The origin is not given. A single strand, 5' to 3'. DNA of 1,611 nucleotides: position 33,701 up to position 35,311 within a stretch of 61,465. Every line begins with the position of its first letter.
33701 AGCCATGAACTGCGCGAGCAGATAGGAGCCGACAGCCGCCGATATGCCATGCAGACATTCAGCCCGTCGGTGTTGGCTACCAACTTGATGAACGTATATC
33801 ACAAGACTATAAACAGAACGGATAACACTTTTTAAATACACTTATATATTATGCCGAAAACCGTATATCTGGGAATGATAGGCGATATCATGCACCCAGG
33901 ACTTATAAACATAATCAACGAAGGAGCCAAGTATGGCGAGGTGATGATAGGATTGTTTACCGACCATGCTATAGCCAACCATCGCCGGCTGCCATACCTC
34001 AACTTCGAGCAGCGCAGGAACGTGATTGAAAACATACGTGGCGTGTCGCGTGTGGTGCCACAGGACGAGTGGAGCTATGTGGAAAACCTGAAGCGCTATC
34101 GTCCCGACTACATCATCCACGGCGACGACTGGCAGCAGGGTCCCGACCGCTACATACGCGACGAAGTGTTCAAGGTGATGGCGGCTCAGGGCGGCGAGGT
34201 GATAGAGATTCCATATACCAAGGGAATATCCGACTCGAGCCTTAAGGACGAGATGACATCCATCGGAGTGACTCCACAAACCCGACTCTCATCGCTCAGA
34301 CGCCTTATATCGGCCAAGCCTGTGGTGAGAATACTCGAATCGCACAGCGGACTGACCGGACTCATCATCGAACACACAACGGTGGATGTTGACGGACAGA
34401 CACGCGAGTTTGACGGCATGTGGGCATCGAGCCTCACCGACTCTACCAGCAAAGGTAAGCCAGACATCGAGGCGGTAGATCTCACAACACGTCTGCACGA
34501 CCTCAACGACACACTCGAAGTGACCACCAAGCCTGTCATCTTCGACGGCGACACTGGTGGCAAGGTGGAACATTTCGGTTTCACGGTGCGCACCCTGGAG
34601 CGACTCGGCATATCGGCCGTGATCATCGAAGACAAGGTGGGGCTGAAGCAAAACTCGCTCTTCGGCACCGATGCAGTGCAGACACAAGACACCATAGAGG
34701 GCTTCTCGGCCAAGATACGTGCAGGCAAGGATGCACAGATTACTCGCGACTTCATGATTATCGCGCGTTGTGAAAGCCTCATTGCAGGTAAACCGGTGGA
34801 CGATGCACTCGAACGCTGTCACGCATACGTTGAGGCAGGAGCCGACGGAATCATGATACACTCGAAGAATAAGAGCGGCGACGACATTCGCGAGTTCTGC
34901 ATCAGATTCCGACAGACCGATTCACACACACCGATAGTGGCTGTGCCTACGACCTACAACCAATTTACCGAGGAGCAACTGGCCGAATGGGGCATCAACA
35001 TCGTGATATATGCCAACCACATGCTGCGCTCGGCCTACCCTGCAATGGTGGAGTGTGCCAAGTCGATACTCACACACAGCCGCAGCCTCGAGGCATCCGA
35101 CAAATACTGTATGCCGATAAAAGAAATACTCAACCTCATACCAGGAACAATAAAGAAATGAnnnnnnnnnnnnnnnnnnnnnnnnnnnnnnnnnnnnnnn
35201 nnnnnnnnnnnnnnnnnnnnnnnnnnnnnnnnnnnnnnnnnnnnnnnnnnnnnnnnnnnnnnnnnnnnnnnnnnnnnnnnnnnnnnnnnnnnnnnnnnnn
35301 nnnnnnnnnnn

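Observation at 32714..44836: LPS-core-like glycan locus with a complete 2-aminoethylphosphonate synthesis and transfer module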

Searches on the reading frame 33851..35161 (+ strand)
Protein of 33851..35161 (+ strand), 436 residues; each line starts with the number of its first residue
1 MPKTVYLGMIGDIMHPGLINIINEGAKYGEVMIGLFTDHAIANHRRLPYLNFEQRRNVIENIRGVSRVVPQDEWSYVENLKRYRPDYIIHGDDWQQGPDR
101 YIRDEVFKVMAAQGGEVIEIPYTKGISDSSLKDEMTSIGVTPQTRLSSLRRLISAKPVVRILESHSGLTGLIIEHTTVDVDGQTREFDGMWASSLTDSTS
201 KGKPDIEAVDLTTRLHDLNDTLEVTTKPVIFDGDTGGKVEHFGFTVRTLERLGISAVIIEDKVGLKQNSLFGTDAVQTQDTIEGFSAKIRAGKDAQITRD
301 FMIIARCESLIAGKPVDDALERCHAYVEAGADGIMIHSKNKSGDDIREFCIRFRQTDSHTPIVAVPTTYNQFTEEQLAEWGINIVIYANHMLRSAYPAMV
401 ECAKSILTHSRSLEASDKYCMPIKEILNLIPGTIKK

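Call 4: search_protein_families(library=pfam, proteins=[window:33851-35161:+], max_evalue=0.001)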
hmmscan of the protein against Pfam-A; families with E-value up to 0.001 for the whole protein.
window:33851-35161:+ (436 aa): 2 families
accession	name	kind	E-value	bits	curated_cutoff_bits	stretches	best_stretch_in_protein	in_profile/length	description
PF13714.12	PEP_mutase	-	3.3e-54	184.4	31.5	1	149-407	1-240/240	Phosphoenolpyruvate phosphomutase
PF01467.32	CTP_transf_like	-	2.9e-09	37.7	21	1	12-107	7-103/133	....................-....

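Call 6: search_protein_families(library=ncbifam, proteins=[window:33851-35161:+], max_evalue=0.001)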
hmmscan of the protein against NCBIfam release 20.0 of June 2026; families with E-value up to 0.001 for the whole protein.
window:33851-35161:+ (436 aa): 8 families
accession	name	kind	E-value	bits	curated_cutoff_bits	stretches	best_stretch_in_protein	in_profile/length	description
TIGR02320.1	PEP_mutase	equivalog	2.2e-122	407.5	319.55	1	149-433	1-283/284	phosphoenolpyruvate mutase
TIGR02321.1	Pphn_pyruv_hyd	equivalog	4.3e-42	144.2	374.4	1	182-429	31-275/290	phosphonopyruvate hydrolase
TIGR02317.1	prpB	equivalog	5.1e-26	91.5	354.4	1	148-409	4-250/285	methylisocitrate lyase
NF008455.0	PRK11320.1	equivalog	4.1e-24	85.3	353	1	198-409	52-253/295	methylisocitrate lyase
TIGR01518.1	g3p_cytidyltrns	equivalog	2.1e-14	53.7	165.4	1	12-135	8-125/125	glycerol-3-phosphate cytidylyltransferase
TIGR02319.1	CPEP_Pphonmut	equivalog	3.1e-11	43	420.05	1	194-340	45-188/294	carboxyvinyl-carboxyphosphonate phosphorylmutase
TIGR02199.1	rfaE_dom_II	equivalog_domain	3.8e-09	36.5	181.5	1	10-134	19-141/144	D-glycero-beta-D-manno-heptose 1-phosphate adenylyltransferase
NF008454.0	PRK11316.1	equivalog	3.2e-05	22.7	521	1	10-135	348-471/475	bifunctional D-glycero-beta-D-manno-heptose-7-phosphate kinase/D-glycero-beta-D-manno-heptose 1-phosphate adenylyltransferase HldE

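Call 8: find_encoding_contigs(protein=window:33851-35161:+, flank=10000, max_places=6)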
Protein window:33851-35161:+ (436 aa): 21 contigs read that carry it; 6 places shown.
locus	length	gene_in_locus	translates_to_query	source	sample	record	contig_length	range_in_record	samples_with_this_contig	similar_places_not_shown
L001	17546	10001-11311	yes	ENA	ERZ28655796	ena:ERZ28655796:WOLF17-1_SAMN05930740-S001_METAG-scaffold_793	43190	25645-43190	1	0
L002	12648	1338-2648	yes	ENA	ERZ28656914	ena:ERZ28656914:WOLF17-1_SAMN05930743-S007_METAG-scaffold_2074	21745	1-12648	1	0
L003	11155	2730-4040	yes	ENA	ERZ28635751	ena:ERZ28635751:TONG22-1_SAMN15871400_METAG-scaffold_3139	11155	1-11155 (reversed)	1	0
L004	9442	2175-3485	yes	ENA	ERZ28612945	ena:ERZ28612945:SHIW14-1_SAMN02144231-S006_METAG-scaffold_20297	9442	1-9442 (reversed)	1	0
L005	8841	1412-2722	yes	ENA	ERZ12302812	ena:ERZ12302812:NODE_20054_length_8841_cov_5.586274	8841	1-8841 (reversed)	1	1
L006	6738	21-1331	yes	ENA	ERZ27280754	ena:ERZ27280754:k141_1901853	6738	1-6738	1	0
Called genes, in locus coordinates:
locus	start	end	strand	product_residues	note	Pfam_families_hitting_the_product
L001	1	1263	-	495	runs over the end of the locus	-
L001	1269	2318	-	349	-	PF05496:RuvB_N, PF00004:AAA, PF07728:AAA_5 (faint), PF17864:AAA_lid_4, PF05491:WHD_RuvB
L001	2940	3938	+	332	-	PF01207:Dus, PF01180:DHO_dh (faint)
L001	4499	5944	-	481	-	-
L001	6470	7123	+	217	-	PF01113:DapB_N, PF05173:DapB_C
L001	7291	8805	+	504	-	PF10502:Peptidase_S26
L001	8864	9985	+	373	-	PF13439:Glyco_transf_4, PF13579:Glyco_trans_4_4 (weak), PF20706:GT4-conflict, PF00534:Glycos_transf_1, PF13692:Glyco_trans_1_4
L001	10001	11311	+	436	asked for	PF01467:CTP_transf_like, PF13714:PEP_mutase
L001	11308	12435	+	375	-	PF02776:TPP_enzyme_N, PF02775:TPP_enzyme_C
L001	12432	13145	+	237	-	PF00483:NTP_transferase, PF12804:NTP_transf_3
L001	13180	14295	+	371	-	PF00266:Aminotran_5, PF01212:Beta_elim_lyase (weak)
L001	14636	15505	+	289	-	PF04991:LicD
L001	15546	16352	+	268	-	PF04991:LicD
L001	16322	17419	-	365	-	PF13439:Glyco_transf_4, PF13579:Glyco_trans_4_4, PF00534:Glycos_transf_1, PF13692:Glyco_trans_1_4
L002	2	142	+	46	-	?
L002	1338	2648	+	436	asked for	PF01467:CTP_transf_like, PF13714:PEP_mutase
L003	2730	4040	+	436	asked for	PF01467:CTP_transf_like, PF13714:PEP_mutase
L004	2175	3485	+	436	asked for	PF01467:CTP_transf_like, PF13714:PEP_mutase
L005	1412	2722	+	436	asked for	PF01467:CTP_transf_like, PF13714:PEP_mutase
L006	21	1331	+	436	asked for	PF01467:CTP_transf_like, PF13714:PEP_mutase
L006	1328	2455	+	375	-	PF02776:TPP_enzyme_N, PF02775:TPP_enzyme_C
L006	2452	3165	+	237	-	PF00483:NTP_transferase, PF12804:NTP_transf_3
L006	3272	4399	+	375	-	PF00266:Aminotran_5, PF01212:Beta_elim_lyase (weak)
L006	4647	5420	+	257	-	PF04991:LicD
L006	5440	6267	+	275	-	PF04991:LicD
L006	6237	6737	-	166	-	?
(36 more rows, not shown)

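Call 52: find_homologous_proteins(query=window:33851-35161:+, max_evalue=1e-50)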
Query window:33851-35161:+ (436 aa): 8000 proteins with E <= 1e-50 among 8000 candidates; the best 120 are listed.
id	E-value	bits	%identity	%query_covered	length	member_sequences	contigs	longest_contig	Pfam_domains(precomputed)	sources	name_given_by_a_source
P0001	2.8e-289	977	99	100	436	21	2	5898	PF13714.13,PF01467.33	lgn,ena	-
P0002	1.9e-257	872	87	100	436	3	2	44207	PF13714.13,PF01467.33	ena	-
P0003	5.0e-257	871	87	100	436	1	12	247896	PF13714.13,PF01467.33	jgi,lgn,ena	-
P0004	5.1e-257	871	87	100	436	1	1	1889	PF13714.13,PF01467.33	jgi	jgi:phosphoenolpyruvate phosphomutase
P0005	5.2e-257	871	87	100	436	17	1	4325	PF13714.13,PF01467.33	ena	-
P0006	5.5e-257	871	87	100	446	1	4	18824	PF13714.13,PF01467.33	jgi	jgi:phosphoenolpyruvate phosphomutase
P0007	6.5e-257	870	87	100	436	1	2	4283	PF13714.13,PF01467.33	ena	-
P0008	8.2e-257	870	86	100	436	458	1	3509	PF13714.13,PF01467.33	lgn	-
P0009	9.4e-257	870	87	100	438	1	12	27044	PF13714.13,PF01467.33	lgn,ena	-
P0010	9.7e-257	870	86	100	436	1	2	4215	PF13714.13,PF01467.33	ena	-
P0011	1.7e-256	869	87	100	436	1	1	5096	PF13714.13,PF01467.33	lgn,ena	-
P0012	1.8e-256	869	86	100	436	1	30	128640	PF13714.13,PF01467.33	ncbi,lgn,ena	-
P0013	1.8e-256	869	87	100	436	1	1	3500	PF13714.13,PF01467.33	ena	-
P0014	1.8e-256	869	86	100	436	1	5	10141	PF13714.13,PF01467.33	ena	-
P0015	2.5e-256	868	87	100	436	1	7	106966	PF13714.13,PF01467.33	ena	-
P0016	2.6e-256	868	87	100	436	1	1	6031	PF13714.13,PF01467.33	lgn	-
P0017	2.8e-256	868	86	100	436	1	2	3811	PF13714.13,PF01467.33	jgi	jgi:phosphoenolpyruvate phosphomutase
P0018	3.4e-256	868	86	100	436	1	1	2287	PF13714.13,PF01467.33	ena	-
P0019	3.4e-256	868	86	100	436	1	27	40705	PF13714.13,PF01467.33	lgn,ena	-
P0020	3.5e-256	868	86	100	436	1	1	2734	PF13714.13,PF01467.33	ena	-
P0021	3.9e-256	868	86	100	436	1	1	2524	PF13714.13,PF01467.33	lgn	-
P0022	4.6e-256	868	87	100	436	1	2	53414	PF13714.13,PF01467.33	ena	-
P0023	4.8e-256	867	86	100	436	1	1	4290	PF13714.13,PF01467.33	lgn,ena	-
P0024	4.9e-256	867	86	100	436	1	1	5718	PF13714.13,PF01467.33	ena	-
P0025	6.5e-256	867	86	100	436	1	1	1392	PF13714.13,PF01467.33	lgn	-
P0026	6.7e-256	867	86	100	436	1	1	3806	PF13714.13,PF01467.33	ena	-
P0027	7.3e-256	867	86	100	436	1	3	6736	PF13714.13,PF01467.33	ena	-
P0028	7.4e-256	867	86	100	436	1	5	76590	PF13714.13,PF01467.33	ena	-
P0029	8.8e-256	867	86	100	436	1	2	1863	PF13714.13,PF01467.33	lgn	-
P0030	8.9e-256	867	86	100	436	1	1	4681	PF13714.13,PF01467.33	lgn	-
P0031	8.9e-256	867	86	100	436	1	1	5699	PF13714.13,PF01467.33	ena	-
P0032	8.9e-256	867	87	100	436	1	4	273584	PF13714.13,PF01467.33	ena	-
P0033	9.0e-256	867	87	100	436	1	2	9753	PF13714.13,PF01467.33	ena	-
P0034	9.1e-256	867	86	100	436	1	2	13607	PF13714.13,PF01467.33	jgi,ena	-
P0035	9.2e-256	867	86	100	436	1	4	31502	PF13714.13,PF01467.33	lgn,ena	-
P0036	9.7e-256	866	86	100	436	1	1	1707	PF13714.13,PF01467.33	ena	-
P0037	1.0e-255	866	86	100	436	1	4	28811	PF13714.13,PF01467.33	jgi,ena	-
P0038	1.2e-255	866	86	100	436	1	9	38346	PF13714.13,PF01467.33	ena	-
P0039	1.3e-255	866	87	100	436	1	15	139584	PF13714.13,PF01467.33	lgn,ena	-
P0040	1.3e-255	866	86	100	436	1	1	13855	PF13714.13,PF01467.33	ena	-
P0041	1.4e-255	866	86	100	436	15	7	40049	PF13714.13,PF01467.33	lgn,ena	-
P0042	1.6e-255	866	86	100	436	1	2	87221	PF13714.13,PF01467.33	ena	-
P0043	1.7e-255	866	86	100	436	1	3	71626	PF13714.13,PF01467.33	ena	-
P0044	1.7e-255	866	86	100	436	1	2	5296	PF13714.13,PF01467.33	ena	-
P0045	1.7e-255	866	86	100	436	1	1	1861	PF13714.13,PF01467.33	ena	-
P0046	1.7e-255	866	86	100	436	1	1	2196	PF13714.13,PF01467.33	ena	-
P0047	1.7e-255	866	86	100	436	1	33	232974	PF13714.13,PF01467.33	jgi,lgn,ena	jgi:phosphoenolpyruvate phosphomutase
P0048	1.7e-255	866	86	100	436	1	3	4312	PF13714.13,PF01467.33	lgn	-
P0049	1.7e-255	866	86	100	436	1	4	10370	PF13714.13,PF01467.33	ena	-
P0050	1.7e-255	866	86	100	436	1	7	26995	PF13714.13,PF01467.33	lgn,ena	-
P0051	1.8e-255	866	86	100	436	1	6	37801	PF13714.13,PF01467.33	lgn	-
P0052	1.9e-255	865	86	100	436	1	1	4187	PF13714.13,PF01467.33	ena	-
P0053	2.3e-255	865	86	100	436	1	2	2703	PF13714.13,PF01467.33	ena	-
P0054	2.3e-255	865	86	100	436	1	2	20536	PF13714.13,PF01467.33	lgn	-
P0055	2.4e-255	865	86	100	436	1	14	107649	PF13714.13,PF01467.33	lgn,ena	-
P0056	2.4e-255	865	86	100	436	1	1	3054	PF13714.13,PF01467.33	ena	-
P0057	2.4e-255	865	86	100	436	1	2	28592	PF13714.13,PF01467.33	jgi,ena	-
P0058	2.4e-255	865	86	100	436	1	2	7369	PF13714.13,PF01467.33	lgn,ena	-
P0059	2.4e-255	865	86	100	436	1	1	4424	PF13714.13,PF01467.33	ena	-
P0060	2.4e-255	865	86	100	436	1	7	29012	PF13714.13,PF01467.33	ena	-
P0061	2.4e-255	865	86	100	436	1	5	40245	PF13714.13,PF01467.33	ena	-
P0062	2.6e-255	865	86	100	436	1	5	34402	PF13714.13,PF01467.33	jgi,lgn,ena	-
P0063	2.6e-255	865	86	100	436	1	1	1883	PF13714.13,PF01467.33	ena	-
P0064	3.2e-255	865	87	100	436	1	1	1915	PF13714.13,PF01467.33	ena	-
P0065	3.2e-255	865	87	100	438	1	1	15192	PF13714.13,PF01467.33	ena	-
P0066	3.2e-255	865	86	100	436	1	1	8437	PF13714.13,PF01467.33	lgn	-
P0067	3.2e-255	865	86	100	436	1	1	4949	PF13714.13,PF01467.33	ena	-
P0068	3.3e-255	865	86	100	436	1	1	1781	PF13714.13,PF01467.33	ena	-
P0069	3.3e-255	865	86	100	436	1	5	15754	PF13714.13,PF01467.33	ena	-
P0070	3.3e-255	865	86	100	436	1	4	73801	PF13714.13,PF01467.33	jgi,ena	-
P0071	3.3e-255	865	86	100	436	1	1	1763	PF13714.13,PF01467.33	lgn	-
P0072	3.4e-255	865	86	100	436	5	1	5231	PF13714.13,PF01467.33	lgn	-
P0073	3.5e-255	865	86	100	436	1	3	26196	PF13714.13,PF01467.33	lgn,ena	-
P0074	3.6e-255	865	87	100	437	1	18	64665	PF13714.13,PF01467.33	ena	-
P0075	3.8e-255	864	86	100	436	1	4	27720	PF13714.13,PF01467.33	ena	-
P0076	4.4e-255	864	86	100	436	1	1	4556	PF13714.13,PF01467.33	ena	-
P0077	4.4e-255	864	87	100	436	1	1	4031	PF13714.13,PF01467.33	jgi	-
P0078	4.5e-255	864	86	100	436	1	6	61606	PF13714.13,PF01467.33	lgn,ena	-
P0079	4.5e-255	864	86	100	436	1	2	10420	PF13714.13,PF01467.33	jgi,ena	jgi:phosphoenolpyruvate phosphomutase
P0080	4.5e-255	864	86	100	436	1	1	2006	PF13714.13,PF01467.33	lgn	-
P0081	4.5e-255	864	86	100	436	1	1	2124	PF13714.13,PF01467.33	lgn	-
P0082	4.6e-255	864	86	100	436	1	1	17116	PF13714.13,PF01467.33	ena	-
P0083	4.9e-255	864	86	100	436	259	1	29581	PF13714.13,PF01467.33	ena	-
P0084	5.0e-255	864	86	100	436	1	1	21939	PF13714.13,PF01467.33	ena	-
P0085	6.1e-255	864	86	100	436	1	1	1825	PF13714.13,PF01467.33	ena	-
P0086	6.1e-255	864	86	100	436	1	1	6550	PF13714.13,PF01467.33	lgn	-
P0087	6.2e-255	864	86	100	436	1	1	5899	PF13714.13,PF01467.33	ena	-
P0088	6.2e-255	864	86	100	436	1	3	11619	PF13714.13,PF01467.33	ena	-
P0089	6.3e-255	864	86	100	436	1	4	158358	PF13714.13,PF01467.33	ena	-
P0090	6.3e-255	864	86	100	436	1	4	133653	PF13714.13,PF01467.33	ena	-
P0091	6.3e-255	864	86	100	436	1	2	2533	PF13714.13,PF01467.33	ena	-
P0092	6.5e-255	864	86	99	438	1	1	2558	PF13714.13,PF01467.33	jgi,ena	jgi:phosphoenolpyruvate phosphomutase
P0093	6.7e-255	864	86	100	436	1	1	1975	PF13714.13,PF01467.33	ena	-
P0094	6.8e-255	864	86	100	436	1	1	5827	PF13714.13,PF01467.33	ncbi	-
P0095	6.9e-255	864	86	100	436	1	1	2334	PF13714.13,PF01467.33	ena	-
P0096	6.9e-255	864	86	100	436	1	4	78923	PF13714.13,PF01467.33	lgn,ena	-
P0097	8.2e-255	863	86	100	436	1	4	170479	PF13714.13,PF01467.33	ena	-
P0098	8.4e-255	863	86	100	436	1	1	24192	PF13714.13,PF01467.33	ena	-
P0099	8.4e-255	863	87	100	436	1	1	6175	PF13714.13,PF01467.33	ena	-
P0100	8.4e-255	863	86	100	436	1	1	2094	PF13714.13,PF01467.33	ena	-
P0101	8.4e-255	863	86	100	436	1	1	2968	PF13714.13,PF01467.33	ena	-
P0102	8.5e-255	863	86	100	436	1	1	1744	PF13714.13,PF01467.33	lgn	-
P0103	8.5e-255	863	86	100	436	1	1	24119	PF13714.13,PF01467.33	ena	-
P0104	8.5e-255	863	86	100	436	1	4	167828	PF13714.13,PF01467.33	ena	-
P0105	8.6e-255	863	86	100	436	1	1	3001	PF13714.13,PF01467.33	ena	-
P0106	8.6e-255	863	86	100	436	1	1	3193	PF13714.13,PF01467.33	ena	-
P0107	8.8e-255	863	86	100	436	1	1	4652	PF13714.13,PF01467.33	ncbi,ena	-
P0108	9.7e-255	863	86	100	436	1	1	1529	PF13714.13,PF01467.33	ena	-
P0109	1.1e-254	863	86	100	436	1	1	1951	PF13714.13,PF01467.33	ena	-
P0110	1.2e-254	863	86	100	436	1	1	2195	PF13714.13,PF01467.33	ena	-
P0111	1.2e-254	863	86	100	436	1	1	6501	PF13714.13,PF01467.33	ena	-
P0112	1.2e-254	863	86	100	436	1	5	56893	PF13714.13,PF01467.33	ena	-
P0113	1.2e-254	863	86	100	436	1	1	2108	PF13714.13,PF01467.33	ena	-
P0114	1.2e-254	863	86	100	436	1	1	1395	PF13714.13,PF01467.33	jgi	-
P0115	1.2e-254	863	86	100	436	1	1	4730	PF13714.13,PF01467.33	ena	-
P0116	1.2e-254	863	86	100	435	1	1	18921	PF13714.13,PF01467.33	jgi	-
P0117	1.3e-254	863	86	100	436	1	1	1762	PF13714.13,PF01467.33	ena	-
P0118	1.5e-254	863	85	100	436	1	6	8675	PF13714.13,PF01467.33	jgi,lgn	jgi:phosphoenolpyruvate phosphomutase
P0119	1.5e-254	863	86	100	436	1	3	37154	PF13714.13,PF01467.33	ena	-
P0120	1.5e-254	863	86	100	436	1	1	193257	PF13714.13,PF01467.33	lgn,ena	-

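Call 53: find_encoding_contigs(protein=P0012, flank=10000, max_places=3)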
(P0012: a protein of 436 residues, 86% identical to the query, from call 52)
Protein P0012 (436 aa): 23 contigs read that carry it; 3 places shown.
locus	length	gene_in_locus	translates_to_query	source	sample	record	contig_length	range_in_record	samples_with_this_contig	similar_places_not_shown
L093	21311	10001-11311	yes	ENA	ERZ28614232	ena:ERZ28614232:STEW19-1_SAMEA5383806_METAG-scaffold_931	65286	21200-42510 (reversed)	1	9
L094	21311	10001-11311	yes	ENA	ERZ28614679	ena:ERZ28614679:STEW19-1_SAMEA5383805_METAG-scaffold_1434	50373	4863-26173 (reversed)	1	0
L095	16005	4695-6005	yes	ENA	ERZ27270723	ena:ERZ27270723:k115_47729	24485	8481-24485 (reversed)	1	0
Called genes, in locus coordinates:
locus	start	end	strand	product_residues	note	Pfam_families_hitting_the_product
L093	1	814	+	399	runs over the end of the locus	PF02129:Peptidase_S15 (weak), PF01738:DLH (faint), PF00561:Abhydrolase_1 (weak), PF00326:Peptidase_S9, PF12146:Hydrolase_4, PF08840:BAAT_C (weak)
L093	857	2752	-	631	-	PF07488:Glyco_hydro_67M, PF07477:Glyco_hydro_67C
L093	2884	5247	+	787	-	PF01301:Glyco_hydro_35, PF13364:BetaGal_ABD2 (faint), PF21317:BetaGal_ABD_1, PF21467:BetaGal_gal-bd, PF00754:F5_F8_type_C (weak)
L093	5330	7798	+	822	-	PF02563:Poly_export, PF10531:SLBB, PF22461:SLBB_2 (weak), PF10531:SLBB, PF22461:SLBB_2 (weak), PF10531:SLBB (weak)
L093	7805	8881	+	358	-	-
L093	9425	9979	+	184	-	PF00908:dTDP_sugar_isom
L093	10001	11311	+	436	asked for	PF01467:CTP_transf_like, PF13714:PEP_mutase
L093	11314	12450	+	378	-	PF02776:TPP_enzyme_N, PF02775:TPP_enzyme_C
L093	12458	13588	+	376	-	PF00266:Aminotran_5, PF01212:Beta_elim_lyase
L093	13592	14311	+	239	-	PF00483:NTP_transferase, PF12804:NTP_transf_3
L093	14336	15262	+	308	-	PF04991:LicD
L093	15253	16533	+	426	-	PF04464:Glyphos_transf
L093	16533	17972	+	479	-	PF01943:Polysacc_synt, PF13440:Polysacc_synt_3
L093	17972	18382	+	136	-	PF05523:FdtA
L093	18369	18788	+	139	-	PF05523:FdtA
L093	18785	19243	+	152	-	PF25084:LbH_EIF2B (weak), PF25087:GMPPB_C (faint), PF00132:Hexapep, PF14602:Hexapep_2 (weak)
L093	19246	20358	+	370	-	PF00266:Aminotran_5 (weak), PF01041:DegT_DnrJ_EryC1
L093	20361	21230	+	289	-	PF00535:Glycos_transf_2, PF10111:Glyco_tranf_2_2, PF13641:Glyco_tranf_2_3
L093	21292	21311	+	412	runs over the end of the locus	PF00534:Glycos_transf_1, PF13692:Glyco_trans_1_4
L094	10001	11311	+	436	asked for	PF01467:CTP_transf_like, PF13714:PEP_mutase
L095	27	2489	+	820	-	PF02563:Poly_export, PF10531:SLBB (weak), PF22461:SLBB_2 (weak), PF10531:SLBB, PF22461:SLBB_2, PF10531:SLBB (weak)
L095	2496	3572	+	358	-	-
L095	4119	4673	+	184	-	PF00908:dTDP_sugar_isom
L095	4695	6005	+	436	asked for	PF01467:CTP_transf_like, PF13714:PEP_mutase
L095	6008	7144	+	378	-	PF02776:TPP_enzyme_N, PF02775:TPP_enzyme_C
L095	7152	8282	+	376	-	PF00266:Aminotran_5, PF01212:Beta_elim_lyase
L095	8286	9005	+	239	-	PF00483:NTP_transferase, PF12804:NTP_transf_3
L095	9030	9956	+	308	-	PF04991:LicD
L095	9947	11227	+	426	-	PF04464:Glyphos_transf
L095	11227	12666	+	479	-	PF01943:Polysacc_synt, PF13440:Polysacc_synt_3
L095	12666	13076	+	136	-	PF05523:FdtA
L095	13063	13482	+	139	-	PF05523:FdtA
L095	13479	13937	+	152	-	PF25084:LbH_EIF2B (weak), PF25087:GMPPB_C (faint), PF00132:Hexapep, PF14602:Hexapep_2 (weak)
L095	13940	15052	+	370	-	PF00266:Aminotran_5 (weak), PF01041:DegT_DnrJ_EryC1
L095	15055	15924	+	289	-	PF00535:Glycos_transf_2, PF10111:Glyco_tranf_2_2, PF13641:Glyco_tranf_2_3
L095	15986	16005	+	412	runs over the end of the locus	PF00534:Glycos_transf_1, PF13692:Glyco_trans_1_4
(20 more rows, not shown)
